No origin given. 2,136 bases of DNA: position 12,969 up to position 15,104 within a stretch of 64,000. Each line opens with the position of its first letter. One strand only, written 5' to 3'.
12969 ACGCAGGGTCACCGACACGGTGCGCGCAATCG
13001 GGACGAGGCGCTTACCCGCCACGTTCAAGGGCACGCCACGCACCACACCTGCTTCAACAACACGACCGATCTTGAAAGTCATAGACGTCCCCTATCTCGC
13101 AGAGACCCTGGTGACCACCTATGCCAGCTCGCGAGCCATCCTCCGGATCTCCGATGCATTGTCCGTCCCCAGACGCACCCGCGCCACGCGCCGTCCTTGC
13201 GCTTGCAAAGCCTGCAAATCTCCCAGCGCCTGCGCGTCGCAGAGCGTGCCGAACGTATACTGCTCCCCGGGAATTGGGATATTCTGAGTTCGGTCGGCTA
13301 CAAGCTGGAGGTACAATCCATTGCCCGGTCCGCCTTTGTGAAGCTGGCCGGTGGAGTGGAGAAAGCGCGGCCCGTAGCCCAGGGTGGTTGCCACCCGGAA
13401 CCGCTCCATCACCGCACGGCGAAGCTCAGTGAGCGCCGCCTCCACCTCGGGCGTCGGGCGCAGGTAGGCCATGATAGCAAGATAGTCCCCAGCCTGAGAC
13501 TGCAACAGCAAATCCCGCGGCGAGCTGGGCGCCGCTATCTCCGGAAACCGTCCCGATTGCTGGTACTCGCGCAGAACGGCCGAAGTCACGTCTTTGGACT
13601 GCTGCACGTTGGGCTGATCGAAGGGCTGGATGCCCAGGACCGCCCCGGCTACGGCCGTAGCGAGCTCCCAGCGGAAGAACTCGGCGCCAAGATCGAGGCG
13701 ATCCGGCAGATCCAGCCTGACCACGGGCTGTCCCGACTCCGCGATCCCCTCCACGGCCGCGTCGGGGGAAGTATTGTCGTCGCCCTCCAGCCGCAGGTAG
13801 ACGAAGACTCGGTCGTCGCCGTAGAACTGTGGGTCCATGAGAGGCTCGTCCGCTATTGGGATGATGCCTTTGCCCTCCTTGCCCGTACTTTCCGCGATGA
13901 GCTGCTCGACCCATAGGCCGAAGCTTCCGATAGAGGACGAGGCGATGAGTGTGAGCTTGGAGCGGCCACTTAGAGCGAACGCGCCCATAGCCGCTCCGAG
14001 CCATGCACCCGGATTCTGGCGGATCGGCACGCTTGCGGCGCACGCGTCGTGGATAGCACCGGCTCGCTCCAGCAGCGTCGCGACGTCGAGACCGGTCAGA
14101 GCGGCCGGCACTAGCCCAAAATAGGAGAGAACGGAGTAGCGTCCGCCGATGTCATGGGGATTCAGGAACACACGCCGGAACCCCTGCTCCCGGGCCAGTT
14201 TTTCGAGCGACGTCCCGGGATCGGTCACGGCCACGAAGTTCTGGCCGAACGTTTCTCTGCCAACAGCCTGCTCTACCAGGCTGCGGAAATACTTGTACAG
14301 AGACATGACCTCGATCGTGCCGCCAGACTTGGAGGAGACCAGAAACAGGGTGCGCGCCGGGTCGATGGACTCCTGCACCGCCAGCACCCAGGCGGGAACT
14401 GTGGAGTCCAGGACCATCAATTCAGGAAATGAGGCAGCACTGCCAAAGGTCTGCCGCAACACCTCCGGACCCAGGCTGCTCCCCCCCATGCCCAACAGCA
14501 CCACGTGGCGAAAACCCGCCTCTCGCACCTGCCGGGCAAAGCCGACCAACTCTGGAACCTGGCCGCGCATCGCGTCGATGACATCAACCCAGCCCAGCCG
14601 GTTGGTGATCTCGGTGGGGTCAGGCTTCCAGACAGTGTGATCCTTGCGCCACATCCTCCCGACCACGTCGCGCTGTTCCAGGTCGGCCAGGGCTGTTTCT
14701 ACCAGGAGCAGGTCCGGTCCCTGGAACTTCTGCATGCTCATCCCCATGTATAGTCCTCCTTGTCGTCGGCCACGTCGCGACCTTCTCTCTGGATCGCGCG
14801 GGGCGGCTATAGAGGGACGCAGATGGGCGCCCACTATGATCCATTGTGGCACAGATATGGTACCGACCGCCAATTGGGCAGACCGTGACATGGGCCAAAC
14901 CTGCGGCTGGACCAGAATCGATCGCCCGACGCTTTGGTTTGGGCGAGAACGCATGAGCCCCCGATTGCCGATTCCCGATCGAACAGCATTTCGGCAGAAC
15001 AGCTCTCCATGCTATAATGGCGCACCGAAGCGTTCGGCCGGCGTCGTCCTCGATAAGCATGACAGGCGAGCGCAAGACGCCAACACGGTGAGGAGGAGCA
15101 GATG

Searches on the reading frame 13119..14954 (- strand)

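Call 35: search_protein_families(library=pfam, proteins=[window:13119-14954:-], max_evalue=0.0001)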
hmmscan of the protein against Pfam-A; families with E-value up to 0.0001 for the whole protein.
window:13119-14954:- (611 aa): 1 family
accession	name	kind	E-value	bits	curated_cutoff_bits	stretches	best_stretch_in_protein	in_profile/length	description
PF00342.24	PGI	-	5e-18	65.4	22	1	148-360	96-309/486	Phosphoglucose isomerase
